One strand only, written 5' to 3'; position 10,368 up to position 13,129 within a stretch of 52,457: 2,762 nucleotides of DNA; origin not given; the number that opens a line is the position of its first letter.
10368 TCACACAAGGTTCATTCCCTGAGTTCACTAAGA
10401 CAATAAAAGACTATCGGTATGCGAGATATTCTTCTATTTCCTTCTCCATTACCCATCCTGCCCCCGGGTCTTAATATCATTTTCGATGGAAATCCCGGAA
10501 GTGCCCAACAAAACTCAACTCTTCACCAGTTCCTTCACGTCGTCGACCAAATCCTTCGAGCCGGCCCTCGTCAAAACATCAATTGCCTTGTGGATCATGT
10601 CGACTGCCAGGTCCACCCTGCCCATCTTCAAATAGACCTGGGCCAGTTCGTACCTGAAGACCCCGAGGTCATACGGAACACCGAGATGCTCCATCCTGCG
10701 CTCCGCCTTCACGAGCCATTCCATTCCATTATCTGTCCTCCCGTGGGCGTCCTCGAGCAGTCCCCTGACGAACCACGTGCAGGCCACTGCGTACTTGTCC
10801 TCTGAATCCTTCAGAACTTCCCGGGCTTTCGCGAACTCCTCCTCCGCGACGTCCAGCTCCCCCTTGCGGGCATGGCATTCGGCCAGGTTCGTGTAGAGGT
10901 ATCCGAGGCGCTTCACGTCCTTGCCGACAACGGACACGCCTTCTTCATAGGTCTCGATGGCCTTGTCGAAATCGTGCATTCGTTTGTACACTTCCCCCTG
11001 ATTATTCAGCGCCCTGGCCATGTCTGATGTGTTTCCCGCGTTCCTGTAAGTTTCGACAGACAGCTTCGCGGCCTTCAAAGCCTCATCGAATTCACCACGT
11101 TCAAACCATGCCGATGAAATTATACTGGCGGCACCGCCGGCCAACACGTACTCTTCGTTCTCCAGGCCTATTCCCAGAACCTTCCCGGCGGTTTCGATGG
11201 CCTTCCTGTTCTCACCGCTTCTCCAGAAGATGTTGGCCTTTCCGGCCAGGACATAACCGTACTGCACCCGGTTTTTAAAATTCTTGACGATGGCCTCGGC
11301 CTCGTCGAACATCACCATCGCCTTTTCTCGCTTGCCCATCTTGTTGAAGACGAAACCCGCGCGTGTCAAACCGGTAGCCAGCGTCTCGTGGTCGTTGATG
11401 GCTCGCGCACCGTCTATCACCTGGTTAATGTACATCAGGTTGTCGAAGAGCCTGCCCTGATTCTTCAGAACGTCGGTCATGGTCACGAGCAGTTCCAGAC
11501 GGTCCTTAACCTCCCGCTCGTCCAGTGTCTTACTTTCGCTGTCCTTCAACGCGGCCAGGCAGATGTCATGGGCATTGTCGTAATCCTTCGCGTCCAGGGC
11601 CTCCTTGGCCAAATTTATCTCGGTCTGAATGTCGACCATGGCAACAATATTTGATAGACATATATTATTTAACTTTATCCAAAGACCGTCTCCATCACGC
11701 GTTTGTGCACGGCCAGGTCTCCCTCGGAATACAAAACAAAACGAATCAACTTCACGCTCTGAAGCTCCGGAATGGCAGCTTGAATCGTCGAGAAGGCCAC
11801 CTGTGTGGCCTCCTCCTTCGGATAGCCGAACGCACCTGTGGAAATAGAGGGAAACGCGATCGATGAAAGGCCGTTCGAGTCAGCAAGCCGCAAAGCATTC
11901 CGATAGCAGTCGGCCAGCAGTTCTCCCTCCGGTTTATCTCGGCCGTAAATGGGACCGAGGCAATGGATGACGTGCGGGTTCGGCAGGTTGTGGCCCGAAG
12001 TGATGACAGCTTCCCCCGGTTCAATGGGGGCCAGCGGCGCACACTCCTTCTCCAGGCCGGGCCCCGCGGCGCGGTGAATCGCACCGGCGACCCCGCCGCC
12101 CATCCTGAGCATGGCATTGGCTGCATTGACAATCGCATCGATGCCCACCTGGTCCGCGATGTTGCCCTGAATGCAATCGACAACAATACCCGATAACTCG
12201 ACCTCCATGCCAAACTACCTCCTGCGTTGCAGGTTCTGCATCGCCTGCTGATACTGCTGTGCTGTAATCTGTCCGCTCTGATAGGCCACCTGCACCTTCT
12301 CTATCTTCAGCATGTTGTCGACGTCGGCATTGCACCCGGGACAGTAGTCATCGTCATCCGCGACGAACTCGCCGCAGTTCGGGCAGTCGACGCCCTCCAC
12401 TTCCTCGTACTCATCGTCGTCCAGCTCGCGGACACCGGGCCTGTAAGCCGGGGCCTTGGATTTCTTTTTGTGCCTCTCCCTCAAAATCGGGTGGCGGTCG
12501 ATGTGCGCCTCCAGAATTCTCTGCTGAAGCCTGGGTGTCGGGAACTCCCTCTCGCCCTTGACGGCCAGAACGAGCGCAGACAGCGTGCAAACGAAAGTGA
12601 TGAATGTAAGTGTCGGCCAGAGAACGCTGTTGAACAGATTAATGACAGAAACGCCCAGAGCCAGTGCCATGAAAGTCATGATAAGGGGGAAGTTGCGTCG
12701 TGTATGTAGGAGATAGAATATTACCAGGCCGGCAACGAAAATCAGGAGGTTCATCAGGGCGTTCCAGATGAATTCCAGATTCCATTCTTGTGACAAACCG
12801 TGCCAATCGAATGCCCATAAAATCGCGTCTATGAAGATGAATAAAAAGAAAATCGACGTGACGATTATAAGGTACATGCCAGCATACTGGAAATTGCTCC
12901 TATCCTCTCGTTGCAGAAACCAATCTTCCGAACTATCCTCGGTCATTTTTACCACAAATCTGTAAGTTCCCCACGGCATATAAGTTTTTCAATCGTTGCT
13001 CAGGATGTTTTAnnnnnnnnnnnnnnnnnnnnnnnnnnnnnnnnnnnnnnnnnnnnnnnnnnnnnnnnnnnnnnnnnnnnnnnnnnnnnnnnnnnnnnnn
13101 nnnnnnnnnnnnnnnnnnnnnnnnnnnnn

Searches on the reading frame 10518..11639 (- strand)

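Call 16: search_protein_families(library=pfam, proteins=[window:10518-11639:-], max_evalue=0.001)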
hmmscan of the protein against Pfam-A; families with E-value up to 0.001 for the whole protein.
window:10518-11639:- (374 aa): 18 families
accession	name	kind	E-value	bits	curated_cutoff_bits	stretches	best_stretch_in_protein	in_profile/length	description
PF13424.12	TPR_12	-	4e-28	97.9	30.1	2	179-235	14-72/77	Tetratricopeptide repeat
PF00515.34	TPR_1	-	8.8e-19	66.9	27.8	1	208-234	1-27/34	Tetratricopeptide repeat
PF07719.23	TPR_2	-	2.1e-18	65.3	27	1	208-235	1-28/34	Tetratricopeptide repeat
PF13181.12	TPR_8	-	3.4e-14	52.2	25.7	0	208-236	1-29/34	Tetratricopeptide repeat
PF17874.7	TPR_MalT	-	7.4e-13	48.9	45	1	129-352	2-228/336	MalT-like TPR region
PF13176.12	TPR_7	-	3.2e-11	42.8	27.9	0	210-233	1-24/36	Tetratricopeptide repeat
PF13428.12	TPR_14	-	4.2e-10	39.7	23.5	0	214-242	7-35/44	Tetratricopeptide repeat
PF13432.12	TPR_16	-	8.6e-09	36.1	32.7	0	214-272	3-57/65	Tetratricopeptide repeat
PF14938.12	SNAP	-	1.5e-08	34.9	25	1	178-233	84-140/282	Soluble NSF attachment protein, SNAP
PF13374.12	TPR_10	-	4.8e-08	33.2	27.5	0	174-200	8-34/42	Tetratricopeptide repeat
PF14559.12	TPR_19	-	2.7e-07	31.2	25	0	247-279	26-58/68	Tetratricopeptide repeat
PF13174.12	TPR_6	-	1.2e-06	29.2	26.3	0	330-353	4-27/33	Tetratricopeptide repeat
PF25068.1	ARM_TT21_4th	-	2e-06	28.6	30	0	328-371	34-77/153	Tetratricopeptide repeat protein 21 forth ARM domain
PF13431.12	TPR_17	-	1.8e-05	25.1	24.4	0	208-229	13-34/34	Tetratricopeptide repeat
PF10602.15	RPN7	-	2.6e-05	24.4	29.6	0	188-302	16-129/174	26S proteasome subunit RPN7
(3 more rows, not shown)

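Call 26: search_protein_families(library=padloc, proteins=[window:10518-11639:-], max_evalue=0.001)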
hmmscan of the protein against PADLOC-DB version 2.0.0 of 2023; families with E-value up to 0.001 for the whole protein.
window:10518-11639:- (374 aa): 2 families
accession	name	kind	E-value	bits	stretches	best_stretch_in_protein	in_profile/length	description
PDLC01169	TPR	-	6.3e-06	23.8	0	51-124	152-224/252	TPR repeats containing protein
PDLC01171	TPR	-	0.00037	17.6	0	76-274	129-315/504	TPR repeats containing protein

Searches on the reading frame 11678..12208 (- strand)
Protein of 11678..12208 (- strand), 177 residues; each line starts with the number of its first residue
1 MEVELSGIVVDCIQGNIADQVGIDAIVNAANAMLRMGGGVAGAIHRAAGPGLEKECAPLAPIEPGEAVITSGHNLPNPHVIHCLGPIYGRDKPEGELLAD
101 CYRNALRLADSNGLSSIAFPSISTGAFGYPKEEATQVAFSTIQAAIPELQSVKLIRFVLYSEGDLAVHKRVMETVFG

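Call 16: search_protein_families(library=pfam, proteins=[window:11678-12208:-], max_evalue=0.001)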
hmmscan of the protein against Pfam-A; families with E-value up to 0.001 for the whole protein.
window:11678-12208:- (177 aa): 1 family
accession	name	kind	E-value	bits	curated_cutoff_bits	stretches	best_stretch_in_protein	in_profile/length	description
PF01661.27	Macro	-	2.3e-42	144.1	22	1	27-138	1-118/118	Macro domain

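Call 26: search_protein_families(library=padloc, proteins=[window:11678-12208:-], max_evalue=0.001)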
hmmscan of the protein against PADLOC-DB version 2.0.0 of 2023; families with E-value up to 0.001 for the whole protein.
window:11678-12208:- (177 aa): 0 families

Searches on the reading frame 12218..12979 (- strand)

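Call 16: search_protein_families(library=pfam, proteins=[window:12218-12979:-], max_evalue=0.001)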
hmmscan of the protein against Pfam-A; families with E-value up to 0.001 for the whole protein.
window:12218-12979:- (254 aa): 1 family
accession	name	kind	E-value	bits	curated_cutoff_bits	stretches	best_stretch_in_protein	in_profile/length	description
PF13248.11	Zn_ribbon_3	-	0.00036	20.3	27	1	197-216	3-22/26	zinc-ribbon domain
